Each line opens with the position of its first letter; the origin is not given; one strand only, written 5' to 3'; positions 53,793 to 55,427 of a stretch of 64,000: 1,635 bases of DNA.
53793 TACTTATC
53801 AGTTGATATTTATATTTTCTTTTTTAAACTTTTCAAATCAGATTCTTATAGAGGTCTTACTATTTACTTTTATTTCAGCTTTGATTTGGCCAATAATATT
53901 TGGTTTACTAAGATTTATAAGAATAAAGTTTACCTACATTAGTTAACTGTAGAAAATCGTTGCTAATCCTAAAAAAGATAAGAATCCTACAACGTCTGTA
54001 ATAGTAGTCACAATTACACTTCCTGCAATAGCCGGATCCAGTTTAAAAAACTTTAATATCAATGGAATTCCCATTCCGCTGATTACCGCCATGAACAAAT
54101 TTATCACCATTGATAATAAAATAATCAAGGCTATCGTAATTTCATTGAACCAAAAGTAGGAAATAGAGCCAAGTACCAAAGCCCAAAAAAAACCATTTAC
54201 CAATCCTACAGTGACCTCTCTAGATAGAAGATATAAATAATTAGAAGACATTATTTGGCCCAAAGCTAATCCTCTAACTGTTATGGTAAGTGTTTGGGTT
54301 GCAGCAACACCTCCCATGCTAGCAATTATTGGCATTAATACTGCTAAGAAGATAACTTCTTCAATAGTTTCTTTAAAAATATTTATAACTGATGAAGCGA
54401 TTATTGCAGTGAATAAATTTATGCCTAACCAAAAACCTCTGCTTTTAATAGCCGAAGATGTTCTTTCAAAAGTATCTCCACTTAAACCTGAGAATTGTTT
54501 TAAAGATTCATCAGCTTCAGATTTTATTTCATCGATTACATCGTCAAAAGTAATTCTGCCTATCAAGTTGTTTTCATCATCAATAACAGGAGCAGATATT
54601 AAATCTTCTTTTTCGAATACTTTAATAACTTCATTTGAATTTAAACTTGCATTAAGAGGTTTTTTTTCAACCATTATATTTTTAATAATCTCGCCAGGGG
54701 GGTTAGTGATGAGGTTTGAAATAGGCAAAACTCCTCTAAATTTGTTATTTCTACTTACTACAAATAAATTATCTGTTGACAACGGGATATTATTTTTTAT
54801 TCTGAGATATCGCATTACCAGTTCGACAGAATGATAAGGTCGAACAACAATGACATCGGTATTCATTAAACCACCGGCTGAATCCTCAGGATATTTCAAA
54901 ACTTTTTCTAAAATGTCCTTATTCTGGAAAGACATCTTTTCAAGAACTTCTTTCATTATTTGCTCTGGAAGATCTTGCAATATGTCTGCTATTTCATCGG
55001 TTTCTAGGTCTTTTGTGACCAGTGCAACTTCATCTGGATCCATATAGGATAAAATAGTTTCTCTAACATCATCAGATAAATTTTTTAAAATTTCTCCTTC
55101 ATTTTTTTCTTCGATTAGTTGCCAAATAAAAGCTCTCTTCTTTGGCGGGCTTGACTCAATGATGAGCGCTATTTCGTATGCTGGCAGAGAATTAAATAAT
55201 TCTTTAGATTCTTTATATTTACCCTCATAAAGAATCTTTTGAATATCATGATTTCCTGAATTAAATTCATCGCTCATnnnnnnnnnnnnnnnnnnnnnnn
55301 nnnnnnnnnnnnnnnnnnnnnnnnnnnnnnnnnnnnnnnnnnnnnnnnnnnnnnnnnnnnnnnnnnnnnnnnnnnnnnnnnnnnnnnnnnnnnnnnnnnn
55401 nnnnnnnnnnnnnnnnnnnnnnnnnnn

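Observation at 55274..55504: Mini sigma-54: only the RpoN-box DNA-binding domain remains, as an intact coupled ORF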

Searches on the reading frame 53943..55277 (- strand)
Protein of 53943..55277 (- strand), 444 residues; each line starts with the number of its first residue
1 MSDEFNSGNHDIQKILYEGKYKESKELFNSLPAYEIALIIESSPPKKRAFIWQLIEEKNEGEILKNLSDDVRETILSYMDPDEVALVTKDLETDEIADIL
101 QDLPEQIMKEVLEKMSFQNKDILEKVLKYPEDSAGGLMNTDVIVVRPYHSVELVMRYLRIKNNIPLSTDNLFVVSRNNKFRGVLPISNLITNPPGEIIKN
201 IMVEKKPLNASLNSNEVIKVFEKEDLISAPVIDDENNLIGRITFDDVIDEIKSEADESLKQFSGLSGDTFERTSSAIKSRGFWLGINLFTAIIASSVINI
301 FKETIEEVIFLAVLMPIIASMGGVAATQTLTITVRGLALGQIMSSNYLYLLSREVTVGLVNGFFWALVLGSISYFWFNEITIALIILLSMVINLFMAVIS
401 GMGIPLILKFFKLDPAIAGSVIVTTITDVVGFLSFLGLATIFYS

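Call 3: search_protein_families(library=pfam, proteins=[window:53943-55277:-], max_evalue=1)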
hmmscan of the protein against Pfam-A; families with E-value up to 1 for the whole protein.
window:53943-55277:- (444 aa): 7 families
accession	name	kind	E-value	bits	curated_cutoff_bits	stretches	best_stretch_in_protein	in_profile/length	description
PF01769.21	MgtE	-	1.4e-29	103.4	27.6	1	315-438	1-125/125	Divalent cation transporter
PF03448.22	MgtE_N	-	6.8e-24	84.8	25.9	1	32-132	2-102/102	MgtE intracellular N domain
PF00571.33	CBS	-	2.2e-11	44.3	24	2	215-252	19-56/57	CBS domain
PF14841.11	FliG_M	-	0.00052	20.6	25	1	82-115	14-47/76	FliG middle domain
PF00646.38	F-box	-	0.0018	18.6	20.5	0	65-84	2-21/43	F-box domain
PF01706.21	FliG_C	-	0.028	15.1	23.3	1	76-128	24-76/108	FliG C-terminal domain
PF22564.2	HAAS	-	0.26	12.1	27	0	89-124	11-44/55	HAAS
